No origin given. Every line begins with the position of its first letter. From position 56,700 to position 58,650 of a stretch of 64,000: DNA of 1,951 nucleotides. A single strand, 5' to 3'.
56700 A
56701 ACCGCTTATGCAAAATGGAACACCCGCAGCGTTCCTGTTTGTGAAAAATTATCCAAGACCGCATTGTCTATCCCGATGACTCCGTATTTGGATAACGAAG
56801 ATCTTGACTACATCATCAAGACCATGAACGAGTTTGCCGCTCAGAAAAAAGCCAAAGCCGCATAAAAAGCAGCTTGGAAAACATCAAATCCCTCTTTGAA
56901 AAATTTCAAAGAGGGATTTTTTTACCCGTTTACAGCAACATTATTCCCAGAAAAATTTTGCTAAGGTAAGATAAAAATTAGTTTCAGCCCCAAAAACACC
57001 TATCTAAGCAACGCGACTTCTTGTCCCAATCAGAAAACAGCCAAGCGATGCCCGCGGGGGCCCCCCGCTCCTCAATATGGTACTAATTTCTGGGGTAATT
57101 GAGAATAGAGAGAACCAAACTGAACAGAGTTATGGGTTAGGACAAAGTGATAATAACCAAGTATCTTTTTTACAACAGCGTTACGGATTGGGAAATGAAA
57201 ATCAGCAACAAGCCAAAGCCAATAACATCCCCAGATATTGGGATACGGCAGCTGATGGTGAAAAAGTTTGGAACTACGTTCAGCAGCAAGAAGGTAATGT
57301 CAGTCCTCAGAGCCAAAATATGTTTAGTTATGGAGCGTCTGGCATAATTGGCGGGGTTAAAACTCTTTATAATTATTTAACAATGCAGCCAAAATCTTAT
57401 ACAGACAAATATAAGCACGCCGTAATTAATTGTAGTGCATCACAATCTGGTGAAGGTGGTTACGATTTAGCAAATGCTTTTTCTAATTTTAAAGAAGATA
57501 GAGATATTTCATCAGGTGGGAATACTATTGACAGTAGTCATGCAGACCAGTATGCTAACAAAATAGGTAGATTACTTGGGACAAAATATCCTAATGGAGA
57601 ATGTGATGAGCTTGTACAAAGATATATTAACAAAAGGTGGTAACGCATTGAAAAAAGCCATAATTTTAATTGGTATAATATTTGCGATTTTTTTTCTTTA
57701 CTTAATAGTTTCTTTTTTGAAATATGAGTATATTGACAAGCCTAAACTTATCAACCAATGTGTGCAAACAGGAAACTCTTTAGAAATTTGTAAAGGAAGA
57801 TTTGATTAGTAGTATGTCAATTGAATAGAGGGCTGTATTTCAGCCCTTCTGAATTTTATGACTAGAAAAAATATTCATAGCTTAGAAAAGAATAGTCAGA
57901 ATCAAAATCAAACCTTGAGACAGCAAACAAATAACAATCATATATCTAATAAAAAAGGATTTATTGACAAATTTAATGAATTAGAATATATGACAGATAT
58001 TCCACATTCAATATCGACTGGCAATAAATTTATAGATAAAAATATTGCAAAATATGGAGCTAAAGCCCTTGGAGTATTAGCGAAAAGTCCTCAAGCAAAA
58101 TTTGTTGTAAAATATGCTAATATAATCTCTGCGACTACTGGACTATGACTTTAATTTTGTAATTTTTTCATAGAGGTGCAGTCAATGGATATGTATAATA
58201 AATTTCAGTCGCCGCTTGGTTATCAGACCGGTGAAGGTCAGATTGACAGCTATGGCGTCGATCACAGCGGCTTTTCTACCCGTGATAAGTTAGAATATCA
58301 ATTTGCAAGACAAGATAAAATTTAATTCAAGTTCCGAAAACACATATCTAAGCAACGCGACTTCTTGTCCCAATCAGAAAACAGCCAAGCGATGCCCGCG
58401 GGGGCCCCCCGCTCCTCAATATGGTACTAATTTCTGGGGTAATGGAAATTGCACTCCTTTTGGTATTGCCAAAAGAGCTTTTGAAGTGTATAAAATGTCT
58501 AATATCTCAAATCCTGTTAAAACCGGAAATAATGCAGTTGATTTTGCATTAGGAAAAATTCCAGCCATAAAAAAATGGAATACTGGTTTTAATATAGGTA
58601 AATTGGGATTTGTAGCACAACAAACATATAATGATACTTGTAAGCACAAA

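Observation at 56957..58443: A 99-nt perfectly identical GC-rich leader fused to two unrelated downstream coding sequences (cassette-like architecture)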

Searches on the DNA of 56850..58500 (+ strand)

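Call 58: search_rna_families(source=window, start=56850, end=58500, threshold=evalue, max_evalue=5)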
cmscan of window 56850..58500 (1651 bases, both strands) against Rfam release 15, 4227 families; matches with E-value up to 5: 8.
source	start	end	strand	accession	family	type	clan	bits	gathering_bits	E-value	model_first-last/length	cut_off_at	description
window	56878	56948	-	RF02371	PyrG_leader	Cis-reg; leader;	-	27.5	65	0.45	1-78/78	no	PyrG leader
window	56856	56923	+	RF02371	PyrG_leader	Cis-reg; leader;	-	27.1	65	0.55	1-78/78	no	PyrG leader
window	56860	56924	+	RF02074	STnc240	Gene; sRNA;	-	23.5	55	1.3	11-77/77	no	Enterobacterial sRNA STnc240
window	56862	56923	+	RF01470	rli38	Gene; sRNA;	-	23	49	2.3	1-150/150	no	Listeria sRNA rli38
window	57135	57231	-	RF01223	snR13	Gene; snRNA; snoRNA; CD-box;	CL00045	20.9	47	1.2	1-124/124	no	Small nucleolar RNA snR13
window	56874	56984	-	RF00557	L10_leader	Cis-reg; leader;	-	20.2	44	1.5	1-138/138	no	Ribosomal protein L10 leader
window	56884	56919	-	RF03217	mir-3167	Gene; miRNA;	-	19.6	86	2.5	1-59/59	no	mir-3167 microRNA precursor family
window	56887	56953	-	RF01429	snoR130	Gene; snRNA; snoRNA; CD-box;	-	18.3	40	3.3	1-122/122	no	small nucleolar RNA snoR130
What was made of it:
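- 56886..56919 (.): Terminator-like hairpin after degT. The only weak Rfam hits in the region fall here, not on the repeat (call 58).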

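Call 62: search_dna_similar(query=window:58319-58416:+, collection=phages, mode=distant, max_evalue=1, max_rows=10)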
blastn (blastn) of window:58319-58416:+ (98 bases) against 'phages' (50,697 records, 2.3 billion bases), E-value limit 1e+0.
No match.

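Call 63: search_dna_similar(query=window:58319-58416:+, collection=plasmids, mode=distant, max_evalue=1, max_rows=10)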
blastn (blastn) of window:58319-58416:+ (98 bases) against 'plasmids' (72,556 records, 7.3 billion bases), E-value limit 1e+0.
No match.

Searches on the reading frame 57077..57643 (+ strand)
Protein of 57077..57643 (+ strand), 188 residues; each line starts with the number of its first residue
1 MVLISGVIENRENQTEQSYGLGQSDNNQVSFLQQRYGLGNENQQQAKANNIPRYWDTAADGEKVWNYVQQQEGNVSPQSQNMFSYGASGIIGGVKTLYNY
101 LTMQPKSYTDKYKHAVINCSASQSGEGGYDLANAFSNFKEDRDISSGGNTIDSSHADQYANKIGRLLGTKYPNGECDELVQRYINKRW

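Call 12: search_protein_families(library=pfam, max_evalue=1, proteins=[window:57077-57643:+])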
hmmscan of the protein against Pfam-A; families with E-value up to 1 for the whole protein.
window:57077-57643:+ (188 aa): 1 family
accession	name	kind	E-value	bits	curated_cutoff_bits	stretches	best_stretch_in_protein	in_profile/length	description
PF00277.23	SAA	-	5.5e-10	40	30.8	1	97-166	15-86/102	Serum amyloid A protein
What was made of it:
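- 57077..57643 (+): ORF of 188 aa: linker remnant (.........) plus a prok-SAA (Lipocone) toxin tip. A 47-nt linker deletion puts ATG 57077 in frame with the tip. Pfam SAA, E 5.5e-10 (call 12).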

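Call 13: search_protein_families(library=ncbifam, max_evalue=1, proteins=[window:57077-57643:+])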
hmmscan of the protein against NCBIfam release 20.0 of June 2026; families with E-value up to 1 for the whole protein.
window:57077-57643:+ (188 aa): 0 families

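Call 66: list_cluster_members(proteins=[window:57077-57643:+, window:58185-58325:+, window:58176-58325:+, window:58303-58656:+, L006:1893-2033:+, L006:1884-2033:+, L006:2236-2757:+, L004:2136-2723:+])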
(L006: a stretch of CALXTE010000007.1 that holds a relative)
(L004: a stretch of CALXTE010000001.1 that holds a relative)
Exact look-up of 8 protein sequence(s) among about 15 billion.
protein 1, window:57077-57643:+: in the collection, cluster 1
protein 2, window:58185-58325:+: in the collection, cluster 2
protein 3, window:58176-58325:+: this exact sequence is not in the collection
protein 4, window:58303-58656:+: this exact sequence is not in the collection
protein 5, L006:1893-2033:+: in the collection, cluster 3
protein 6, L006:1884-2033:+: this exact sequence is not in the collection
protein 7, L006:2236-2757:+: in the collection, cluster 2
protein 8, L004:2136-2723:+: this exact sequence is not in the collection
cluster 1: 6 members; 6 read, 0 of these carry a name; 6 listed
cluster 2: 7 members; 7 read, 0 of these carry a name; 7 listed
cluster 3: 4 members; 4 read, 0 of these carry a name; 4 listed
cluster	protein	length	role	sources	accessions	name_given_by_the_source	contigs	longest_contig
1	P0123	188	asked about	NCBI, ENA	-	-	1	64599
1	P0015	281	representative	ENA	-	-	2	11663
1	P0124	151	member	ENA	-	-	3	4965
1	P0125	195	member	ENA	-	-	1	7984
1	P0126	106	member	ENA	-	-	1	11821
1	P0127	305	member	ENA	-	-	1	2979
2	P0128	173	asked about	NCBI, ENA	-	-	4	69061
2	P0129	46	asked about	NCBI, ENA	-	-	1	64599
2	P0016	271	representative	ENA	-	-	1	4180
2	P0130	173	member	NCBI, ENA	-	-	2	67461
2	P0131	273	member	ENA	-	-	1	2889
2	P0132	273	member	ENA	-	-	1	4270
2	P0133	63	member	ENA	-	-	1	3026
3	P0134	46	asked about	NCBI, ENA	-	-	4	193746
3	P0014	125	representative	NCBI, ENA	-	-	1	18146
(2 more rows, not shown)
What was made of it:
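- The window appears to be a 64.6-kb MAG contig (call 66).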

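Call 67: find_encoding_contigs(protein=P0134, flank=4000, max_places=6)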
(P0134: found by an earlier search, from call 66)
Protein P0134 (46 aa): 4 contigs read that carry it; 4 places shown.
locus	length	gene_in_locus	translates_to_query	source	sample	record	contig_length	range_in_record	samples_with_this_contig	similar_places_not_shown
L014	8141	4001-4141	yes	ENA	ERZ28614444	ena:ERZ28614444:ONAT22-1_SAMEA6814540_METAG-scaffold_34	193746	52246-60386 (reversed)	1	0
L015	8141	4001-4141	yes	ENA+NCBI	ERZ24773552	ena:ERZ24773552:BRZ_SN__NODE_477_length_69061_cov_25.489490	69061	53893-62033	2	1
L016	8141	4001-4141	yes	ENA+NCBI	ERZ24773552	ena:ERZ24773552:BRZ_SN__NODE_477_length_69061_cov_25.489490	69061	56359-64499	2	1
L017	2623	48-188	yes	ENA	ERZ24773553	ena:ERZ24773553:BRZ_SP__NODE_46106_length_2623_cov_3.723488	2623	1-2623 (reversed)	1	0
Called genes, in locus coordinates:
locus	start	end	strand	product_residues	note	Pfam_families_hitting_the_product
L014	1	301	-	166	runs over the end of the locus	-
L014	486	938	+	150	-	-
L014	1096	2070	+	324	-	PF01210:NAD_Gly3P_dh_N, PF07479:NAD_Gly3P_dh_C, PF20618:GPD_NAD_C_bact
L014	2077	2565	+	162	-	PF04608:PgpA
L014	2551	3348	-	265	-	PF01177:Asp_Glu_race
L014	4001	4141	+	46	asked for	-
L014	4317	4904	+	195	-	-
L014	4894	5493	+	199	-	-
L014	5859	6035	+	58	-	-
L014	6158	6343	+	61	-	-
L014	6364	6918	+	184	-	PF28549:NDPSase_N, PF00293:NUDIX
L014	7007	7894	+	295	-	PF05013:FGase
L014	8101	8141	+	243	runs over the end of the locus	PF01464:SLT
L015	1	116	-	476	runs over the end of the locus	-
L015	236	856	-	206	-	PF05494:MlaC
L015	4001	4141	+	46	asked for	-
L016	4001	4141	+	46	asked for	-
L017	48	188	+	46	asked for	-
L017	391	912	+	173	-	PF03734:YkuD (weak), PF10908:Tlde1_dom (weak)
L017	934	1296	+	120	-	-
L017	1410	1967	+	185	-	PF10908:Tlde1_dom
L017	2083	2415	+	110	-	-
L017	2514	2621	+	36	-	?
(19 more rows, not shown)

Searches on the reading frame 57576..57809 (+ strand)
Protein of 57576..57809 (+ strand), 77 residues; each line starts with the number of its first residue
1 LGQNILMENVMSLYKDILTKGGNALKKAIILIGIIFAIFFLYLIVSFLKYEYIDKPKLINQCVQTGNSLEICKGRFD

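Call 12: search_protein_families(library=pfam, max_evalue=1, proteins=[window:57576-57809:+])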
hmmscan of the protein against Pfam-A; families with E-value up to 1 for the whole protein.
window:57576-57809:+ (77 aa): 1 family
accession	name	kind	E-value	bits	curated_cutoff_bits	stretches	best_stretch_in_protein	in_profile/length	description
PF13800.11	Sigma_reg_N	-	0.044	14.5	26.3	1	24-63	12-51/91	Sigma factor regulator N-terminal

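Call 13: search_protein_families(library=ncbifam, max_evalue=1, proteins=[window:57576-57809:+])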
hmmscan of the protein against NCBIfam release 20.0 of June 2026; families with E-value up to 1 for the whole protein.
window:57576-57809:+ (77 aa): 0 families

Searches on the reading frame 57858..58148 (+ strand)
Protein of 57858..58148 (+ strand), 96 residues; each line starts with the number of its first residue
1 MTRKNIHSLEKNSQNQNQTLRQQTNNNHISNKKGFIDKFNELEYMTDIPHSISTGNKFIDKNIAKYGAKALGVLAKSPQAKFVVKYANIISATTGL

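Call 12: search_protein_families(library=pfam, max_evalue=1, proteins=[window:57858-58148:+])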
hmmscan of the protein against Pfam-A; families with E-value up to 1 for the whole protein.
window:57858-58148:+ (96 aa): 1 family
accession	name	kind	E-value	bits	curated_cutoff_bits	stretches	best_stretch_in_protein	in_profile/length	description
PF11671.13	Apis_Csd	-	0.11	13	25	1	5-56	48-92/146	Complementary sex determiner protein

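Call 13: search_protein_families(library=ncbifam, max_evalue=1, proteins=[window:57858-58148:+])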
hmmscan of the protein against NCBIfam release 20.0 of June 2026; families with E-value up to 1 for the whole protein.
window:57858-58148:+ (96 aa): 0 families
